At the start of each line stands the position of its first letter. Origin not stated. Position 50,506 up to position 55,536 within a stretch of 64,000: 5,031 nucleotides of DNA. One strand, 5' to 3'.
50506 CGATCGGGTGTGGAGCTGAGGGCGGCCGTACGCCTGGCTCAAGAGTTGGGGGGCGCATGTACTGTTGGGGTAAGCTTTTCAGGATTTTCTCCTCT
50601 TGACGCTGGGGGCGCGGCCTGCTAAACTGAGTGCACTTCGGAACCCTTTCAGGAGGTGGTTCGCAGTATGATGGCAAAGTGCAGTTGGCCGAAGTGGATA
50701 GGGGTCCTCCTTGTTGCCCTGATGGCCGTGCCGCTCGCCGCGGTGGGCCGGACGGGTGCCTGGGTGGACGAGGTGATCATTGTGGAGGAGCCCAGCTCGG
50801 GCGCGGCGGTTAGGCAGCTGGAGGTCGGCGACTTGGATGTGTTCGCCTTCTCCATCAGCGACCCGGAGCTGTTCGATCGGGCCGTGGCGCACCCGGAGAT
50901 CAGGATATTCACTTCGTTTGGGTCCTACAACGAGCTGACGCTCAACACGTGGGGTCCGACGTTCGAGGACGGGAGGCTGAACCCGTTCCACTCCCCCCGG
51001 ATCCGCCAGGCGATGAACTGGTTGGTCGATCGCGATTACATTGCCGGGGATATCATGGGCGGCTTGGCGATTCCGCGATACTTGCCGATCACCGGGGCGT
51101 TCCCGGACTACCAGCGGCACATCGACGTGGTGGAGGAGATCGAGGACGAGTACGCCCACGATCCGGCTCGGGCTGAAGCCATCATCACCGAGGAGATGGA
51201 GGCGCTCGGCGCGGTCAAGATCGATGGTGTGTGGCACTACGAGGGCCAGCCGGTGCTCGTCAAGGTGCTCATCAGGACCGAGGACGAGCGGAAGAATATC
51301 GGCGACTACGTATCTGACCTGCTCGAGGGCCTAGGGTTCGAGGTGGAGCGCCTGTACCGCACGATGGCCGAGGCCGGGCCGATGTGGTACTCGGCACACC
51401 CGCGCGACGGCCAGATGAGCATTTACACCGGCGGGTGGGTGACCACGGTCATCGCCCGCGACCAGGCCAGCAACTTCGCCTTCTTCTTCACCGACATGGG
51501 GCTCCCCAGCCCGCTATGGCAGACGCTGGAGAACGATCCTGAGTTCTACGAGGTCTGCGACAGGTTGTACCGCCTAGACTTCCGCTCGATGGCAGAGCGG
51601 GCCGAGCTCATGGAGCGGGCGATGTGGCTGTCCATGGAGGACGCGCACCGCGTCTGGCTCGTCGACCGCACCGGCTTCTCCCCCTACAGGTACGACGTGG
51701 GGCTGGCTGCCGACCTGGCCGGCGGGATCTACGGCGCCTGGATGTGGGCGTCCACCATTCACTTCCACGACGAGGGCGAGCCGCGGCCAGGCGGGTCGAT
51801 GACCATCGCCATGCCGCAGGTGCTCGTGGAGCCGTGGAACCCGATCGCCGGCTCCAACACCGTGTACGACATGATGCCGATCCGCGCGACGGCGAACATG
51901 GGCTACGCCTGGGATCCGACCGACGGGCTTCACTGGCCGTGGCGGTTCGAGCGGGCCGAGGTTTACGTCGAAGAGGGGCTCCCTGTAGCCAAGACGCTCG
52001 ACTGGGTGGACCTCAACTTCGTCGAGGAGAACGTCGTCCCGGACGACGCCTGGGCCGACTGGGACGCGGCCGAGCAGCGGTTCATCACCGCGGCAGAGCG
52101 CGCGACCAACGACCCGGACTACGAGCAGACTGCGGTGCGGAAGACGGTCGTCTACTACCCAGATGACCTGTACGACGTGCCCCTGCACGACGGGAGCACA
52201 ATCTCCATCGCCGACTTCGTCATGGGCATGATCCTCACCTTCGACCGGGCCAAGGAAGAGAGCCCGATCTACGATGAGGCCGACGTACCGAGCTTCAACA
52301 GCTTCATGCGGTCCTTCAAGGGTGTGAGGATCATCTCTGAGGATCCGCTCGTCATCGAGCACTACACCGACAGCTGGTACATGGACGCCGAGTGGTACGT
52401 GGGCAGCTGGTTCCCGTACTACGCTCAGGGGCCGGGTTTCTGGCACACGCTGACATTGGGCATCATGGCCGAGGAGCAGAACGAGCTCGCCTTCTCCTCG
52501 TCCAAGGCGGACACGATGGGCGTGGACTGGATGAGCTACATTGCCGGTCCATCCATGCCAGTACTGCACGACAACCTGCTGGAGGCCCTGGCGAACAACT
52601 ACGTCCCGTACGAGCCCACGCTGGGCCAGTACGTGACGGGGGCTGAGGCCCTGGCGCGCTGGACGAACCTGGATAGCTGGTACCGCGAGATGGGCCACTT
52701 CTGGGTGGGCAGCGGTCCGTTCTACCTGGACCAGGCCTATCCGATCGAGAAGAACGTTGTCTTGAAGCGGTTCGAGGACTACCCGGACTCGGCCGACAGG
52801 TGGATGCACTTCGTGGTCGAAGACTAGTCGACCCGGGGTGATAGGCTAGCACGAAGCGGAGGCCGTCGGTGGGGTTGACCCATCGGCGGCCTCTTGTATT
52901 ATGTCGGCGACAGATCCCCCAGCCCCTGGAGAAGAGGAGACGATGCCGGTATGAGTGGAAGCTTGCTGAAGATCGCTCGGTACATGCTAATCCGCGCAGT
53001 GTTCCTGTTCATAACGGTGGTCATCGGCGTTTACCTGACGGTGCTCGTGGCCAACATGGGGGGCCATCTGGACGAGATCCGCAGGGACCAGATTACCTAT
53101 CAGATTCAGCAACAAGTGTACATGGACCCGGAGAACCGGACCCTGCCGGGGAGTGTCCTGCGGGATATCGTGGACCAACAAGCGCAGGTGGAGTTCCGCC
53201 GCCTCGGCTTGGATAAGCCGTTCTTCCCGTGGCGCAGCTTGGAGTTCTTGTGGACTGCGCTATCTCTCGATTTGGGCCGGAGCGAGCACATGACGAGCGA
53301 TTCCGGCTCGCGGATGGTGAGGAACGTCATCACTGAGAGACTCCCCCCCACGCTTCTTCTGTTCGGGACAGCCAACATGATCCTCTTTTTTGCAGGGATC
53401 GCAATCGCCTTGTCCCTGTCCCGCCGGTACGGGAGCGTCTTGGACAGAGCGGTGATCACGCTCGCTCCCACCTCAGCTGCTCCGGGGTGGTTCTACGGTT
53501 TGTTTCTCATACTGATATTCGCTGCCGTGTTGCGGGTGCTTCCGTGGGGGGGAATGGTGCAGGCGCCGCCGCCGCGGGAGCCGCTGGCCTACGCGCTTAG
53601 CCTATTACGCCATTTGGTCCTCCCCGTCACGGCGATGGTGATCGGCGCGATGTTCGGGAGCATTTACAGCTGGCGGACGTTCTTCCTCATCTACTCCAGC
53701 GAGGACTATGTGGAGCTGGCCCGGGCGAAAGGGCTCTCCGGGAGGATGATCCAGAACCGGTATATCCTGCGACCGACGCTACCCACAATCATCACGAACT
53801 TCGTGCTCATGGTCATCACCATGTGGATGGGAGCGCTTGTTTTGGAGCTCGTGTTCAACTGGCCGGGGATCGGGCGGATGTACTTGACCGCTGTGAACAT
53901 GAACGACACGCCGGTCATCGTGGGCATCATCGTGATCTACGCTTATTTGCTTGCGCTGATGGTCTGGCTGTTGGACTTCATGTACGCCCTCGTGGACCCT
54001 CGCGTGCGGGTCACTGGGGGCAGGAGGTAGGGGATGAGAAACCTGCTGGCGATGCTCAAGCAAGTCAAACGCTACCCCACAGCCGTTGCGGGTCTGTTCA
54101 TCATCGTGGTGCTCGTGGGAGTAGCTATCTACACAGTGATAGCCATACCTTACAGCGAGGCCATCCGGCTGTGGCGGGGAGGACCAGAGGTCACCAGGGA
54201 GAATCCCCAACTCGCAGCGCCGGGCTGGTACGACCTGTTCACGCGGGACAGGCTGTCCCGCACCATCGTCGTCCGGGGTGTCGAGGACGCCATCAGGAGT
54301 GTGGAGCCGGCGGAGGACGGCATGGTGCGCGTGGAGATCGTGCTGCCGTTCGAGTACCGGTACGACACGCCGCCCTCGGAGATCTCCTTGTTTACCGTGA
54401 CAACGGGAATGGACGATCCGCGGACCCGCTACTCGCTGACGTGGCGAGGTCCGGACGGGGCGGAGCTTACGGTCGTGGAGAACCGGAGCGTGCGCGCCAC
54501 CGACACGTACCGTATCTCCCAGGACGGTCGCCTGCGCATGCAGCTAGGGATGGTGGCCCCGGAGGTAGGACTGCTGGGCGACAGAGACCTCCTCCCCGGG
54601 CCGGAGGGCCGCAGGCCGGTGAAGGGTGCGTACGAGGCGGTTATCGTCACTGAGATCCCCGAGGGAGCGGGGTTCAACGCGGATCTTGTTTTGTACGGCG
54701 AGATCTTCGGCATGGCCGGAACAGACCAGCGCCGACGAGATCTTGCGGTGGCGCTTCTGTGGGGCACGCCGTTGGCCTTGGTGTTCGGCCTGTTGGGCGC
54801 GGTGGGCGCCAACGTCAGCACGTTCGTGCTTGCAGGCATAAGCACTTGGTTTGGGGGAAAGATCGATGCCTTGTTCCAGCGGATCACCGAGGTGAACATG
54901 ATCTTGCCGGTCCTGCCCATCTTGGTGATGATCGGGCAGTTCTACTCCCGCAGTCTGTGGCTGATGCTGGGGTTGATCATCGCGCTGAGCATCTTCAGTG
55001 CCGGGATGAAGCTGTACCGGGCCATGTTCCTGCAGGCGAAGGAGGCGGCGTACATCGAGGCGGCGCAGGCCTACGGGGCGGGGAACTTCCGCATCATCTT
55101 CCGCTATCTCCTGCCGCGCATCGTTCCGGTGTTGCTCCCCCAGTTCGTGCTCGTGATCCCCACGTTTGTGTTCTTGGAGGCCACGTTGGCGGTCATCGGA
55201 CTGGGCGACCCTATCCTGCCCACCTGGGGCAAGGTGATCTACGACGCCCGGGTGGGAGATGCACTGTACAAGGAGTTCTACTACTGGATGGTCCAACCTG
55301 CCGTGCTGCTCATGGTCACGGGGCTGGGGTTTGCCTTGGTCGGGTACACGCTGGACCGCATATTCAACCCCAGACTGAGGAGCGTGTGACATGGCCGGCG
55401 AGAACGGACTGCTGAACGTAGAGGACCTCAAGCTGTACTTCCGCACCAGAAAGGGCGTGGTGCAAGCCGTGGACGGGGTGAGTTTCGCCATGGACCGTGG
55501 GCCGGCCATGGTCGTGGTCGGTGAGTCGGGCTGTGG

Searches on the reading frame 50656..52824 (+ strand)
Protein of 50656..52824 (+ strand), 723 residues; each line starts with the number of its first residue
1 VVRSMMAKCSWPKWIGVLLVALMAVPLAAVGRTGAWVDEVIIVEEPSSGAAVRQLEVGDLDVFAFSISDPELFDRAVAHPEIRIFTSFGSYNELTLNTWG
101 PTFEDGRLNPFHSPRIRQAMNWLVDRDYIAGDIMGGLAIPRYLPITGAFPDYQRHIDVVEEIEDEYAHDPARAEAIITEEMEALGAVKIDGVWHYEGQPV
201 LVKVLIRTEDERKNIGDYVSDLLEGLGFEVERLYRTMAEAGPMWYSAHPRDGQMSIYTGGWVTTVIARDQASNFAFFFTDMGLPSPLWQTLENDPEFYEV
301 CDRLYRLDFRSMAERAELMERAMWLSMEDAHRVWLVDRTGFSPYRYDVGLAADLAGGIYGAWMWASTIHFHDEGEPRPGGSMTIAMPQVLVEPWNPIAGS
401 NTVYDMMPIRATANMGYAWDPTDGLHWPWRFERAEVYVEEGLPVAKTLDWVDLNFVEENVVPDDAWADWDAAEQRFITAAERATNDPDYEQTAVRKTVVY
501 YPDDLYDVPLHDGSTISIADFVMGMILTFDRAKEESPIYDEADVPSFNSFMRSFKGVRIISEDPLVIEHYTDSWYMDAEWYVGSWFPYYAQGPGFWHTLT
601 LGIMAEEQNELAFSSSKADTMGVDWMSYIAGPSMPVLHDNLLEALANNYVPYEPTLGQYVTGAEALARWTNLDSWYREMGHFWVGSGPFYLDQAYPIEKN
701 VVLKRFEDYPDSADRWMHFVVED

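Call 92: search_protein_families(library=pfam, proteins=[window:50656-52824:+], max_evalue=0.00001)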
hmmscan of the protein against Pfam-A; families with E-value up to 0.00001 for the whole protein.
window:50656-52824:+ (723 aa): 1 family
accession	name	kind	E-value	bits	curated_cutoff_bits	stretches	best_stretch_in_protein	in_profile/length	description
PF00496.27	SBP_bac_5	-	1.5e-19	70.8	32.4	1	35-271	146-356/368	Bacterial extracellular solute-binding proteins, family 5 Middle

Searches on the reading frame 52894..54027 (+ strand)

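Call 92: search_protein_families(library=pfam, proteins=[window:52894-54027:+], max_evalue=0.00001)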
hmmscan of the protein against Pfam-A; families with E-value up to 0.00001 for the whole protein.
window:52894-54027:+ (378 aa): 1 family
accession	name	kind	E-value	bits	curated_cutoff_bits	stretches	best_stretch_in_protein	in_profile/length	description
PF00528.27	BPD_transp_1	-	1.7e-25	90.3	26.4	1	166-372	3-183/184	Binding-protein-dependent transport system inner membrane component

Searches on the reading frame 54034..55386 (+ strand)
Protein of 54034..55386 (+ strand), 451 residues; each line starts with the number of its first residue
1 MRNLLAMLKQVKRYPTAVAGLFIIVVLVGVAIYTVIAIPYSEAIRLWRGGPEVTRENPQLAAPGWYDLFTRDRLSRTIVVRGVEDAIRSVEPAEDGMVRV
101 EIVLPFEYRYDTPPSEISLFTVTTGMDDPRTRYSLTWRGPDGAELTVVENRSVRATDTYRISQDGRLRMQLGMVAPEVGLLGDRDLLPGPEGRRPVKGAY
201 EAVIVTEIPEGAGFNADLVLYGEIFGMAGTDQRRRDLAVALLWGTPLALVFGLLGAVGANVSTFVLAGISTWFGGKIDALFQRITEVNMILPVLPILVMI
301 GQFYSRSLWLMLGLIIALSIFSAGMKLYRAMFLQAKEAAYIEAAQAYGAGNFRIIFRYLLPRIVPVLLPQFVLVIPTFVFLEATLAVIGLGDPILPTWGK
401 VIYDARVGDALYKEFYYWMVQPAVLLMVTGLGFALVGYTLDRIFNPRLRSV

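Call 92: search_protein_families(library=pfam, proteins=[window:54034-55386:+], max_evalue=0.00001)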
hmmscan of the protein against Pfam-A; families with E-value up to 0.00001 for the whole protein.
window:54034-55386:+ (451 aa): 1 family
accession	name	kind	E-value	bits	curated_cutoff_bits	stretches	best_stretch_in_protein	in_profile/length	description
PF00528.27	BPD_transp_1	-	1.3e-17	64.6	26.4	1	267-449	8-183/184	Binding-protein-dependent transport system inner membrane component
